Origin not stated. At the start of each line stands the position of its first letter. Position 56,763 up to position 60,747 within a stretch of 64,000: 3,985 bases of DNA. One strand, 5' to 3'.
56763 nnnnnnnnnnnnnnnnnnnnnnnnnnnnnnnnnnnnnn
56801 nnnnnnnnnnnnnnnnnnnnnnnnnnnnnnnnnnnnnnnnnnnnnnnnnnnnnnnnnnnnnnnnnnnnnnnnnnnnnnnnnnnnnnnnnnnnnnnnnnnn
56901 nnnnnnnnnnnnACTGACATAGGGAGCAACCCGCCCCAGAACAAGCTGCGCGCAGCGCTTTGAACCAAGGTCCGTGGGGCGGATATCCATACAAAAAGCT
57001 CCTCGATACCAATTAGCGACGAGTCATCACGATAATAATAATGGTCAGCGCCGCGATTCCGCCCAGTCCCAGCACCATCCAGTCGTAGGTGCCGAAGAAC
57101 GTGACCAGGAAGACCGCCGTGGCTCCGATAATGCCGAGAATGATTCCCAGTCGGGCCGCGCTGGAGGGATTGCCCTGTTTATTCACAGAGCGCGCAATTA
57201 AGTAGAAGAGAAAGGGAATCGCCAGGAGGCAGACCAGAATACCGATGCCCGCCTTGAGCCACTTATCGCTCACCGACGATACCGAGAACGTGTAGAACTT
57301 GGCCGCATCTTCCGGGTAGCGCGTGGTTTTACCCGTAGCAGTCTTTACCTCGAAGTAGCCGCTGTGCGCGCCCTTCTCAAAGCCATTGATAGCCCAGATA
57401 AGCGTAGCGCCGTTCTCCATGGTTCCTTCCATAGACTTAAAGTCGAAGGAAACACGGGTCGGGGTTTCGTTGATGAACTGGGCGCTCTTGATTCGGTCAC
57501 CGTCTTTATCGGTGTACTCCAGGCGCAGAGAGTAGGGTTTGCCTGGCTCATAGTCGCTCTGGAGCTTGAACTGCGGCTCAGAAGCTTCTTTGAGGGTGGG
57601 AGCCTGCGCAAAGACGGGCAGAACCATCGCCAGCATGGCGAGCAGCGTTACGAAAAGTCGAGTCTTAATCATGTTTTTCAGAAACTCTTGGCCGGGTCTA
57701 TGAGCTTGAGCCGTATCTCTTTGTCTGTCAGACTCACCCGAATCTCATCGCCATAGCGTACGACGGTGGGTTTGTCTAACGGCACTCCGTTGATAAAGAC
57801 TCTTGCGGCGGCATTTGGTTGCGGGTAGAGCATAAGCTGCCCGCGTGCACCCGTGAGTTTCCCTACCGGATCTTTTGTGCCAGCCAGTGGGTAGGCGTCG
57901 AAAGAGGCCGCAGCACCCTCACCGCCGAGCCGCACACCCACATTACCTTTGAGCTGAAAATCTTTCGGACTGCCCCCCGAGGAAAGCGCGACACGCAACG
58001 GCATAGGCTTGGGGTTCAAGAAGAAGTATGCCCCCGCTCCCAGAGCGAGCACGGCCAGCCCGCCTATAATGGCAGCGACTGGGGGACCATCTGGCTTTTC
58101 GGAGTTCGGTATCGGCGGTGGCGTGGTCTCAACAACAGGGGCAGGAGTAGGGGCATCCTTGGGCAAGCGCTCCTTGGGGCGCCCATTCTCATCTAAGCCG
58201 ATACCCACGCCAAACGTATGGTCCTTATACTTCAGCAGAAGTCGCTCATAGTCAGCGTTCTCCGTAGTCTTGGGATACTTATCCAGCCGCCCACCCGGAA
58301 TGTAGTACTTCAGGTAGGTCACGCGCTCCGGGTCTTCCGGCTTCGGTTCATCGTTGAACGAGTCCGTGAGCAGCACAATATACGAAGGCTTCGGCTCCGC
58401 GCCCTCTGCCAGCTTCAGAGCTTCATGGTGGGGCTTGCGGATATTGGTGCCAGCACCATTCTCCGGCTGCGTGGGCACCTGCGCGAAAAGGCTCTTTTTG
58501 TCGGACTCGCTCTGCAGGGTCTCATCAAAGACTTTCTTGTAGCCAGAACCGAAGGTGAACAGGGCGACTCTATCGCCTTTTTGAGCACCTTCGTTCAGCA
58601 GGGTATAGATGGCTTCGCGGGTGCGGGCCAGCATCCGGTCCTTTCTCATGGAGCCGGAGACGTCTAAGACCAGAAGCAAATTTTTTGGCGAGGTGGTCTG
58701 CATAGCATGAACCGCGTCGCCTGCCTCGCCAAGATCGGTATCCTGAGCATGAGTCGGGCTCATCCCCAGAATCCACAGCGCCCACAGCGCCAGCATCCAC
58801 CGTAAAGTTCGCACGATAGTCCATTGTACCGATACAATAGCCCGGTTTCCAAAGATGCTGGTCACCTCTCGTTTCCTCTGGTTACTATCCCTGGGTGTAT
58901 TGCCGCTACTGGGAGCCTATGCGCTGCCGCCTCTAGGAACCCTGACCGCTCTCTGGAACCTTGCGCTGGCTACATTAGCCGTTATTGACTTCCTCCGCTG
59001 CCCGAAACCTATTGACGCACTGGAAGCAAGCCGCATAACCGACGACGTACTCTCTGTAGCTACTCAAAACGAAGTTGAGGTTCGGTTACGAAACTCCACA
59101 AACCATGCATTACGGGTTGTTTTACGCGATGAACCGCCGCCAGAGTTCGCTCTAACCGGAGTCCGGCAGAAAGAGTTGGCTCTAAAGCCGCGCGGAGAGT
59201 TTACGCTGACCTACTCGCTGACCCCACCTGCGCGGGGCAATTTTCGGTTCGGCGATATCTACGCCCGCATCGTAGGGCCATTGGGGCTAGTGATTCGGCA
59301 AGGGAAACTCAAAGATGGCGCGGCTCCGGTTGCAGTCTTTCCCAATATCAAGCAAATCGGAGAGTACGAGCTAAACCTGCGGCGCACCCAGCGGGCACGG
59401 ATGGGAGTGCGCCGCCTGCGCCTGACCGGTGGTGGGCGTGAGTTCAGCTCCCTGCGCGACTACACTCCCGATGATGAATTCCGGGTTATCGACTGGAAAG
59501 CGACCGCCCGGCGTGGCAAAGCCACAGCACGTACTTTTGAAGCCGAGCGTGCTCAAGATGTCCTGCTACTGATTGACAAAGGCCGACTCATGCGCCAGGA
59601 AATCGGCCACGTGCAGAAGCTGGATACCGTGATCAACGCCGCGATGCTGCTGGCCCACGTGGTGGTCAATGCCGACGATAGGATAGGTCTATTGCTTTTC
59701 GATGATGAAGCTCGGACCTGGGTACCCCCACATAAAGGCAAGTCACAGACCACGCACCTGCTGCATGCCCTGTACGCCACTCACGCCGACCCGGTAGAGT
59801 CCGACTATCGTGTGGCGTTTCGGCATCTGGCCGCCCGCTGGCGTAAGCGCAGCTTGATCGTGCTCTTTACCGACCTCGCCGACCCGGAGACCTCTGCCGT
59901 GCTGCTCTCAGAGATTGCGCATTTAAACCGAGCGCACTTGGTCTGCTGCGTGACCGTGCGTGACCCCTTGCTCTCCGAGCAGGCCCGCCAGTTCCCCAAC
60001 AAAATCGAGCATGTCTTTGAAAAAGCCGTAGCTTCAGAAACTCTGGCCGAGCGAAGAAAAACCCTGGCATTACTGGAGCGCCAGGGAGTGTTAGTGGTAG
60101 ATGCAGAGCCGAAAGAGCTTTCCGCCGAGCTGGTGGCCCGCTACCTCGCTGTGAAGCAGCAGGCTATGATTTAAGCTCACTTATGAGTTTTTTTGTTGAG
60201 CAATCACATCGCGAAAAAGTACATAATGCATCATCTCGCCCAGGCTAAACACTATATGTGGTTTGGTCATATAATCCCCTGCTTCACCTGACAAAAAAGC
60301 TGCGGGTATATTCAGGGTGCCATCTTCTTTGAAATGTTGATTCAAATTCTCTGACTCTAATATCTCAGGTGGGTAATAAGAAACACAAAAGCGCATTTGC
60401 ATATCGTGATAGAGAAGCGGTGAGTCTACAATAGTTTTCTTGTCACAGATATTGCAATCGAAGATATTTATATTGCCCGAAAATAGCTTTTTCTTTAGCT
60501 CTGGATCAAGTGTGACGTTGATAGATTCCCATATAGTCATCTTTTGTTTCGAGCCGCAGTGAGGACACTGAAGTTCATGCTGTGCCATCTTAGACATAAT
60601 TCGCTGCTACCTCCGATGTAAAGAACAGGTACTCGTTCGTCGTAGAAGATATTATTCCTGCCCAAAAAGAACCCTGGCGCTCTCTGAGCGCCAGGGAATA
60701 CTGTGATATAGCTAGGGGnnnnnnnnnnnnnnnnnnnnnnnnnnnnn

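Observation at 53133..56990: Four tandem, translationally coupled paralogs of an unknown membrane-anchored coiled-coil protein family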

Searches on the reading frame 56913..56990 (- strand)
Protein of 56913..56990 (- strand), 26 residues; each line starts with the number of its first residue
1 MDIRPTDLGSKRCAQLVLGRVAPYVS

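Call 39: search_solved_structures(query=A4, max_evalue=10, show_alignments=5)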
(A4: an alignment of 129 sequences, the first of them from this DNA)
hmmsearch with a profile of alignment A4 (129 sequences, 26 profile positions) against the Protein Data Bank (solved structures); distinct sequences matched with E-value up to 10: 0.
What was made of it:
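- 56931..56990 (-): Codons 1-20 of A: the family's N-terminal signature M-[EDN]-[IL]-x-P-x-D-L-G-x-[RK]-[RW]-[HY]-[VI]-x-[LIV]-[VLI]-x-x-R. The same signature occupies the first 20 codons of B, C and D. No PDB match to the 26-aa profile (call 39).
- On DivIVA/GpsB N-terminal lipid-binding domain: The 26-residue N-terminal profile of 129 members finds nothing in the PDB at E<=10 (call 39).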

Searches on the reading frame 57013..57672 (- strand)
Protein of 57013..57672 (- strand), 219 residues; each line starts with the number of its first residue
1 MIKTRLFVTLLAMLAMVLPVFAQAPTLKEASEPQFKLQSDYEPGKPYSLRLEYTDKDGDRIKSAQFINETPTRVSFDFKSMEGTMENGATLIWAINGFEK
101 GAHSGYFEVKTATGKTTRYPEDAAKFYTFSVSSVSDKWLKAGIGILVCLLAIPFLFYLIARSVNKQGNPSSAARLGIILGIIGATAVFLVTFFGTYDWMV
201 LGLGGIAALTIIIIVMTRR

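Call 4: search_protein_families(library=pfam, proteins=[window:57013-57672:-], max_evalue=1)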
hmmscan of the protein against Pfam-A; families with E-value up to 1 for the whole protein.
window:57013-57672:- (219 aa): 3 families
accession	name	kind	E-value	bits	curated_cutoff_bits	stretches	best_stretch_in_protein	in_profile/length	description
PF17789.7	MG4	-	0.13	13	24.7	1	38-113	7-77/95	Macroglobulin domain MG4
PF20237.3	DUF6594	-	0.2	11.9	30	1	122-198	162-226/238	Family of unknown function (DUF6594)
PF25587.1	Rv2743c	-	0.65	10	27.7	0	172-217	32-76/237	Rv2743c family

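Call 5: search_protein_families(library=ncbifam, proteins=[window:57013-57672:-], max_evalue=1)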
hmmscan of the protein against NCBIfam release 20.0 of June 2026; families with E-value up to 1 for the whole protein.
window:57013-57672:- (219 aa): 3 families
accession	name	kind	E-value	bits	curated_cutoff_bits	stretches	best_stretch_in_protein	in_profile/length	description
NF005628.0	PRK07377.1-4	equivalog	0.076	12.8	151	1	148-197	9-55/195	hypothetical protein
NF053579.1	LolA3_fam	equivalog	0.12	11.9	83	1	1-54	1-51/232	LolA3 family protein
NF047839.1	PspM_Rv2743c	equivalog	0.37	10.7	80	1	171-216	16-60/220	phage shock envelope stress response protein PspM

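Call 6: search_protein_families(library=padloc, proteins=[window:57013-57672:-], max_evalue=1)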
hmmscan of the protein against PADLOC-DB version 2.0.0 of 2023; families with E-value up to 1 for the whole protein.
window:57013-57672:- (219 aa): 0 families

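Call 94: search_protein_families(library=phrogs, proteins=[window:57013-57672:-], max_evalue=0.01)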
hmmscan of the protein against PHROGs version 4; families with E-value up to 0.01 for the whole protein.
window:57013-57672:- (219 aa): 0 families
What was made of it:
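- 57013..57672 (-): 219-aa membrane protein with a signal peptide, a ~110-aa beta-rich extracytoplasmic domain and three C-terminal TM helices. It is a conserved operon partner, 22 nt upstream of A. No family hit (calls 4, 5, 94).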

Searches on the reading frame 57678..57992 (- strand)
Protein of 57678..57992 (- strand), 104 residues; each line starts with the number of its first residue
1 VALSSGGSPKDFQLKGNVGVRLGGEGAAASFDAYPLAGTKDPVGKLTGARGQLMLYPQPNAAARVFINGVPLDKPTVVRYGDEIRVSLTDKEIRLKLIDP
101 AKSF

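Call 63: search_solved_structures(query=A6, max_evalue=10, show_alignments=3)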
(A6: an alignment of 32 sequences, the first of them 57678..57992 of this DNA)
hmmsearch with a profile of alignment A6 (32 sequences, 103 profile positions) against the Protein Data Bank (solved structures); distinct sequences matched with E-value up to 10: 2.
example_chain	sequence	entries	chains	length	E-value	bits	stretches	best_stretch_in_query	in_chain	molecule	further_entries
5fwh_A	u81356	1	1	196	0.24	14.6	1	36-75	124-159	ESSC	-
3qp3_A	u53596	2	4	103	0.27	14.5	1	41-74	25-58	Titin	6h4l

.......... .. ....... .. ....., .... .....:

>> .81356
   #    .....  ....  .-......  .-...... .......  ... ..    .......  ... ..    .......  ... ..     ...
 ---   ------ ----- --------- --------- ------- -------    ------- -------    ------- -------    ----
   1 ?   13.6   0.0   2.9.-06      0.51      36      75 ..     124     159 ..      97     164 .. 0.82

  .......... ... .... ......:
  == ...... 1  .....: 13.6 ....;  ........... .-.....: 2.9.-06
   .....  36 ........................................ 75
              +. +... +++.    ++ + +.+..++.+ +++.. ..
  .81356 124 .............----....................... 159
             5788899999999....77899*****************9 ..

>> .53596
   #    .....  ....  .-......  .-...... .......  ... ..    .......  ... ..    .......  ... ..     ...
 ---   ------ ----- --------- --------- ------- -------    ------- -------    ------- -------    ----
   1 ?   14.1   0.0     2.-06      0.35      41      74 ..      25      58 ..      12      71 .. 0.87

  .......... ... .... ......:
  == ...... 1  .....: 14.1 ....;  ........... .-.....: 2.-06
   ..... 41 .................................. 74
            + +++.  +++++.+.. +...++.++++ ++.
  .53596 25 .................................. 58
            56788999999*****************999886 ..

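Call 64: search_protein_families(library=pfam, alignment_id=A6, max_evalue=10)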
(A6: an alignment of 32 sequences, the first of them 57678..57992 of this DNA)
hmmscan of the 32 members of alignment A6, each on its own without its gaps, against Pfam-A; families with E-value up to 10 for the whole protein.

A. member 1, window:57678-57992:- (104 aa): 0 families

B. families by the number of members that match (of 32 scanned): 3 families
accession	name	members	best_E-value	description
PF00498.31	FHA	4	0.008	FHA domain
PF02597.26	ThiS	2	0.081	ThiS family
PF18832.6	LPD18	1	0.14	Large polyvalent protein-associated domain 18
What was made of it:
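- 57678..57992 (-): FHA-fold C-terminal domain of the vWA protein. The canonical phosphothreonine-contacting Arg and Ser appear to be replaced (GG, and P-V/A-A). Sequence signal is weak only: Pfam FHA in 4/32 homologs, best E 0.008, and EssC FHA E=0.24 (calls 63, 64).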

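Call 70: predict_structure(alignment_id=A6)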
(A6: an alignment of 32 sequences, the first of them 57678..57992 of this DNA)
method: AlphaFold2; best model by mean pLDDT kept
length: 104 residues; sequences in the alignment: 32
mean_pLDDT: 81.2   pTM: 0.71
mean pLDDT of the five models: 81.2, 79.7, 78.7, 77.5, 77.2
residues with pLDDT >= 90: 33; 70-90: 51; 50-70: 13; < 50: 7
segments of 3 or more residues with pLDDT < 50: 6-8
pLDDT, mean of each block of 10 residues (from residue 1): 50 71 84 85 87 87 90 91 90 86 58
secondary structure, 60 per line:
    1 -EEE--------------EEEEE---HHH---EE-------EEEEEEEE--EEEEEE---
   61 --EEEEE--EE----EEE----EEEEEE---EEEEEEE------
elements in order: E2-4 E19-23 E42-49 E52-57 E63-67 E76-78 E83-88 E92-98
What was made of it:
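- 57678..57992 (-): AF2 pLDDT 81 (call 70).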

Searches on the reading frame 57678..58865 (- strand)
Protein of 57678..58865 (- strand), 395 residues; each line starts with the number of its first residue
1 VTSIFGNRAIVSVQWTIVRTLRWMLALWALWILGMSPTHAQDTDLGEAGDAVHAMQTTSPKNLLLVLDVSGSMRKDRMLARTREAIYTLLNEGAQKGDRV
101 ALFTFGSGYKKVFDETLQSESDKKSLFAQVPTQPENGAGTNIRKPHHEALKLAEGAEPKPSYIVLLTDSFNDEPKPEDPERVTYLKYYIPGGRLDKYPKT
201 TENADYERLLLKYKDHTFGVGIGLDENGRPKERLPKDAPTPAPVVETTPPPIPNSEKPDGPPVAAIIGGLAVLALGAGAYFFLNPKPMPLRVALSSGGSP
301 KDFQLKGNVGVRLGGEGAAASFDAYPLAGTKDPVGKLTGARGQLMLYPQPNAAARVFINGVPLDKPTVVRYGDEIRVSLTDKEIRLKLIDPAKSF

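Call 4: search_protein_families(library=pfam, proteins=[window:57678-58865:-], max_evalue=1)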
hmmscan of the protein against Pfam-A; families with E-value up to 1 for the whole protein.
window:57678-58865:- (395 aa): 4 families
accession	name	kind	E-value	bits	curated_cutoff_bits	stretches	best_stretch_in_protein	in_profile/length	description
PF13519.12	VWA_2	-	1.1e-11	45.7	27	1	63-169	1-106/107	von Willebrand factor type A domain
PF00092.34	VWA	-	6.5e-10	39.9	23.8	1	62-178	1-122/174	von Willebrand factor type A domain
PF05762.20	VWA_CoxE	-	5.6e-06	26.4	26.4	1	57-182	53-172/222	VWA domain containing CoxE-like protein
PF13768.12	VWA_3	-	0.027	15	27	1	62-174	2-111/155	von Willebrand factor type A domain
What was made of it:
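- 57678..58865 (-): vWA-TM-FHA protein with a signal peptide, a vWA domain carrying an intact DxSxS MIDAS motif (DVSGS), a Pro-rich linker, one TM helix and a cytoplasmic FHA-fold domain. NCBI calls a 378-aa version, so the real start is probably near 58814. Pfam VWA_2 E=1e-11 (call 4).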

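Call 5: search_protein_families(library=ncbifam, proteins=[window:57678-58865:-], max_evalue=1)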
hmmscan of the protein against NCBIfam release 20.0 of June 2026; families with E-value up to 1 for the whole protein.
window:57678-58865:- (395 aa): 6 families
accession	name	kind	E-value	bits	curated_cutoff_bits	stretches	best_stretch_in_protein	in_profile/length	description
TIGR00868.1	hCaCC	subfamily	5e-06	24.6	900.85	1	63-170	307-415/863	calcium-activated chloride channel protein 1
TIGR02442.1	Cob-chelat-sub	hypoth_equivalog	5.9e-06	25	779.45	1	61-108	473-520/641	putative cobaltochelatase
TIGR03788.1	marine_srt_targ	equivalog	0.00016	20.3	551.65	1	55-168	266-378/629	marine proteobacterial sortase target protein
TIGR02031.1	BchD-ChlD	equivalog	0.00021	20.1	499.55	1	55-168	418-529/608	magnesium chelatase ATPase subunit D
TIGR03436.1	acidobact_VWFA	subfamily_domain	0.00085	18.9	81.25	1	54-114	60-118/324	VWA domain-containing protein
NF009943.0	PRK13406.1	equivalog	0.047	12.2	571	1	53-168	394-506/585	magnesium chelatase subunit D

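Call 6: search_protein_families(library=padloc, proteins=[window:57678-58865:-], max_evalue=1)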
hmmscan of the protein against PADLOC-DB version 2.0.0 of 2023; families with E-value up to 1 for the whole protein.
window:57678-58865:- (395 aa): 0 families

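Call 59: find_homologous_proteins(query=window:57678-58865:-, max_evalue=0.00001)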
Query window:57678-58865:- (395 aa): 149 proteins with E <= 0.00001 among 8000 candidates; the best 120 are listed.
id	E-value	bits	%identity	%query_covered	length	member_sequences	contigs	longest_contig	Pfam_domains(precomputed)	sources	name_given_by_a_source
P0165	2.0e-251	852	100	96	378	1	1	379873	PF00092.35,PF13519.13,PF05762.21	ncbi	ncbi:MAG: VWA domain-containing protein [Armatimonas sp.]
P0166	3.9e-220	749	90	94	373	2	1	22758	PF00092.35,PF13519.13,PF05762.21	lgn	-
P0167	8.6e-203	692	82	94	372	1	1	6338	PF00092.35,PF13519.13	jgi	jgi:hypothetical protein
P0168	9.3e-193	659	78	96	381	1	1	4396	PF00092.35,PF13519.13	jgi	jgi:von Willebrand factor type A domain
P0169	3.6e-186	637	77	92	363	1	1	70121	PF00092.35,PF13519.13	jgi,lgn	jgi:hypothetical protein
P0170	2.2e-173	595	70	97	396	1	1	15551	PF00092.35,PF13519.13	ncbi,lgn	-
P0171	4.5e-172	590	70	96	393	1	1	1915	PF00092.35,PF13519.13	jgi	jgi:hypothetical protein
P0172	4.0e-169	581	70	96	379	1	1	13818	PF00092.35,PF13519.13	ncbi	-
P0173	3.6e-159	548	68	90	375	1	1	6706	PF13768.13,PF00092.35,PF13519.13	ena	-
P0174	1.4e-158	546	69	90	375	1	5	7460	PF13768.13,PF00092.35,PF13519.13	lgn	-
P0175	6.4e-151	521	62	99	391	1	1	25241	PF00092.35,PF13519.13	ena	-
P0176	2.6e-104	367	51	89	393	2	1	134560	PF00092.35,PF13519.13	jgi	jgi:hypothetical protein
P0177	2.7e-102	361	51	91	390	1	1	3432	PF00092.35,PF13519.13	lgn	-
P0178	1.3e-96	342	48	91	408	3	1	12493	PF00092.35,PF13519.13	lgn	-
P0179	5.7e-96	340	47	90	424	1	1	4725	PF00092.35,PF13519.13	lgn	-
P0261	1.2e-62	230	39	93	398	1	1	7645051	PF13519.13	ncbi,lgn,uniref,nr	ncbi:hypothetical protein CCAX7_18420 [Capsulimonas corticalis]|uniref:Uncharacterized protein n=1 T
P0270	3.7e-62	229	36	90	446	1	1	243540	PF00092.35,PF13519.13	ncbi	ncbi:MAG: hypothetical protein OHK0029_03430 [Armatimonadaceae bacterium]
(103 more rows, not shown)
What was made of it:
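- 57678..58865 (-): P0165 is 378 aa (call 59).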

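Call 66: find_encoding_contigs(protein=P0261, flank=10000, max_places=1)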
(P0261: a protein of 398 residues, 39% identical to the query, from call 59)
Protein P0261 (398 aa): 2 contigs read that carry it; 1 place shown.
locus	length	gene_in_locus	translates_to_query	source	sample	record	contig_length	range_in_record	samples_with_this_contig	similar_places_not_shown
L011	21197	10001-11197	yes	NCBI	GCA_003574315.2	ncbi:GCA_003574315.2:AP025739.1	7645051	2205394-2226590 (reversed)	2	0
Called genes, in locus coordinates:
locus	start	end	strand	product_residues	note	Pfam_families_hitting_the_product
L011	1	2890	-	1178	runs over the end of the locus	PF10528:GLEYA (faint), PF07691:PA14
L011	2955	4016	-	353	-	-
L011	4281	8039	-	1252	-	PF23381:Beta-prop_IFT122_1st, PF24814:WD40_Prp19, PF24817:WD40_WDHD1_1st, PF25174:Beta-prop_THOC3, PF23414:Beta-prop_EML_2, PF25174:Beta-prop_THOC3, PF25175:Beta-prop_WDR5, PF23381:Beta-prop_IFT122_1st, +16 more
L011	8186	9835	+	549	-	PF00069:Pkinase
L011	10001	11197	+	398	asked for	PF13519:VWA_2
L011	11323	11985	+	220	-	-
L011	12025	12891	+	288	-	-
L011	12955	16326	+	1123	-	PF13809:Tubulin_2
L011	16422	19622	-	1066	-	PF11949:DUF3466 (faint)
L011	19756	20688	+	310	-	PF01149:Fapy_DNA_glyco, PF06831:H2TH, PF06827:zf-FPG_IleRS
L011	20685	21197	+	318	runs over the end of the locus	PF08240:ADH_N, PF00107:ADH_zinc_N, PF13602:ADH_zinc_N_2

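Call 67: find_encoding_contigs(protein=P0270, flank=10000, max_places=1)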
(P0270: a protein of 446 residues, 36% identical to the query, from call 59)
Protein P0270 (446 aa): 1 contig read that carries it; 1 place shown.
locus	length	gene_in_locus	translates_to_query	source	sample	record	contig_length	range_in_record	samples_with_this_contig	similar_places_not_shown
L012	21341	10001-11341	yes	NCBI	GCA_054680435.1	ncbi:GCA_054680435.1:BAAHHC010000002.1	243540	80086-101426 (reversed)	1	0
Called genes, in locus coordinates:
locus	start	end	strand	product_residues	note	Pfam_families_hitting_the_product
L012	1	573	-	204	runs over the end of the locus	-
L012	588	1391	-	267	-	PF07963:N_methyl (weak), PF07596:SBP_bac_10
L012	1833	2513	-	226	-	PF00406:ADK, PF13207:AAA_17, PF13238:AAA_18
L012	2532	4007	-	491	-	PF03816:LytR_cpsA_psr, PF13399:LytR_C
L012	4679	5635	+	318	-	PF16745:RsgA_N (faint), PF03193:RsgA_GTPase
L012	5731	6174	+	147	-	PF09990:DUF2231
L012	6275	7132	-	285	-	PF07963:N_methyl, PF07596:SBP_bac_10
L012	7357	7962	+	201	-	PF13539:Peptidase_M15_4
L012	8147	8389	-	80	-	PF01084:Ribosomal_S18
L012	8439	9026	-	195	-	PF00436:SSB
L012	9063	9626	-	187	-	PF01250:Ribosomal_S6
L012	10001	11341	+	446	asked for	PF00092:VWA (weak), PF13519:VWA_2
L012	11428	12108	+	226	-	-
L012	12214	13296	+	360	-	-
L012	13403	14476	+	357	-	-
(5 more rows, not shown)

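Call 94: search_protein_families(library=phrogs, proteins=[window:57678-58865:-], max_evalue=0.01)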
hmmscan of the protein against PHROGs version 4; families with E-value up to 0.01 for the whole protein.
window:57678-58865:- (395 aa): 1 family
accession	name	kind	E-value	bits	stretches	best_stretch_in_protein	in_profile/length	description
phrog_7371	-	unknown function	0.0013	19.4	1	61-170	7-109/204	-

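Call 96: search_protein_families(library=pfam, proteins=[L011:12955-16326:+, L011:8186-9835:+, L011:11323-11985:+, L011:12025-12891:+], max_evalue=0.01)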
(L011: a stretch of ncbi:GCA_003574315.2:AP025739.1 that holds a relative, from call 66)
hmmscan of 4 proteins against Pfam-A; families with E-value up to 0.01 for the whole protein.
L011:12955-16326:+ (1123 aa): 3 families
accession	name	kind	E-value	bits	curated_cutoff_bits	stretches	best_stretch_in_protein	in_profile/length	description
PF13809.12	Tubulin_2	-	1.5e-69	235.4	27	1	50-382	1-355/356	Tubulin like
PF09851.14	SHOCT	-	8.3e-05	22.6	27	1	1099-1120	7-28/28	Short C-terminal domain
PF00091.31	Tubulin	-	0.0023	18.6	33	0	199-272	111-180/190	Tubulin/FtsZ family, GTPase domain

L011:8186-9835:+ (549 aa): 1 family
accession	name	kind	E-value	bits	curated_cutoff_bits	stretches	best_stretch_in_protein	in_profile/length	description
PF00069.31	Pkinase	-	2.3e-09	37.5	31.7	1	52-186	55-198/263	Protein kinase domain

L011:11323-11985:+ (220 aa): 0 families

L011:12025-12891:+ (288 aa): 0 families

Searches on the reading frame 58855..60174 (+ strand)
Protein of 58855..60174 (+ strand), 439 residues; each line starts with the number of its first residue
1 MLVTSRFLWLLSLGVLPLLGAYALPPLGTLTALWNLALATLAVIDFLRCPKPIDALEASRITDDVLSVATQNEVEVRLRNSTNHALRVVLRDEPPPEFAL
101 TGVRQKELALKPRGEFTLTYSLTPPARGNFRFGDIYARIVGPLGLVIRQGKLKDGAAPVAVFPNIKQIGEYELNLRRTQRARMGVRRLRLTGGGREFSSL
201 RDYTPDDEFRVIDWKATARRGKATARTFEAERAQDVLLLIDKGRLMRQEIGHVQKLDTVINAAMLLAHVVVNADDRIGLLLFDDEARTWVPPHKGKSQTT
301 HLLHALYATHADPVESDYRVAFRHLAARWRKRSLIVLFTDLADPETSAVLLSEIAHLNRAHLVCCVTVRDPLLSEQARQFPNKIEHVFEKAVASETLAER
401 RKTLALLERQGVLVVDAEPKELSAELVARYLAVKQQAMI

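Call 4: search_protein_families(library=pfam, proteins=[window:58855-60174:+], max_evalue=1)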
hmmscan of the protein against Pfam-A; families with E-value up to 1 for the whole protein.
window:58855-60174:+ (439 aa): 6 families
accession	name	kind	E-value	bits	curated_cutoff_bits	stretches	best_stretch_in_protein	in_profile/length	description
PF01882.25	DUF58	-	2e-32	112.6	23.4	1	200-372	2-172/216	Protein of unknown function DUF58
PF13519.12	VWA_2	-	8e-10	39.7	27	1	236-340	1-105/107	von Willebrand factor type A domain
PF15780.11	ASH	-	0.0039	17.8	27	1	67-131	20-83/98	Abnormal spindle-like microcephaly-assoc'd, ASPM-SPD-2-Hydin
PF07919.17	Gryzun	-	0.01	15.1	26.7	1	73-130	495-552/588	Gryzun, putative trafficking through Golgi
PF05762.20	VWA_CoxE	-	0.026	14.4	26.4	1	315-367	129-187/222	VWA domain containing CoxE-like protein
PF11614.14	FixG_C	-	0.13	12.9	25.6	1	71-125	32-86/119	IG-like fold at C-terminal of FixG, putative oxidoreductase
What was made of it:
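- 58855..60174 (+): Divergently transcribed DUF58 (vWA-like) membrane protein. It is a neighbour, probably not a core part. Pfam DUF58 E=2e-32 (call 4).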

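Call 5: search_protein_families(library=ncbifam, proteins=[window:58855-60174:+], max_evalue=1)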
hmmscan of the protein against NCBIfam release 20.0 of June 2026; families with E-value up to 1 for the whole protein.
window:58855-60174:+ (439 aa): 1 family
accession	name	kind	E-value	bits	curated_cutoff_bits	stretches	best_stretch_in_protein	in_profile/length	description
TIGR03292.1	PhnH_redo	equivalog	0.012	15.4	91.5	1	266-367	35-130/184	phosphonate C-P lyase system protein PhnH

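Call 6: search_protein_families(library=padloc, proteins=[window:58855-60174:+], max_evalue=1)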
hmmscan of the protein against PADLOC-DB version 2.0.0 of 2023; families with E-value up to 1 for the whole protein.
window:58855-60174:+ (439 aa): 0 families

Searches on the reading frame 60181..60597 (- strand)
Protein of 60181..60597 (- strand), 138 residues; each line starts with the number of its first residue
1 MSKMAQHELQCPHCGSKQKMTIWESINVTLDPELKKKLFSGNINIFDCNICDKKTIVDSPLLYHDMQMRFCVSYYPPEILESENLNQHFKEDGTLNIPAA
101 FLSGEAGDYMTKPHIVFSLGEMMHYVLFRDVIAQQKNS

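Call 49: search_protein_families(library=pfam, proteins=[window:60181-60597:-], max_evalue=0.001)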
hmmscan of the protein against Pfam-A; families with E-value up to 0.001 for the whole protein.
window:60181-60597:- (138 aa): 1 family
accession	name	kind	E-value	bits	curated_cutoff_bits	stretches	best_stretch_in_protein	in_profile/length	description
PF14353.12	CpXC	-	1.3e-20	74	25.4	1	9-122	1-101/121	CpXC protein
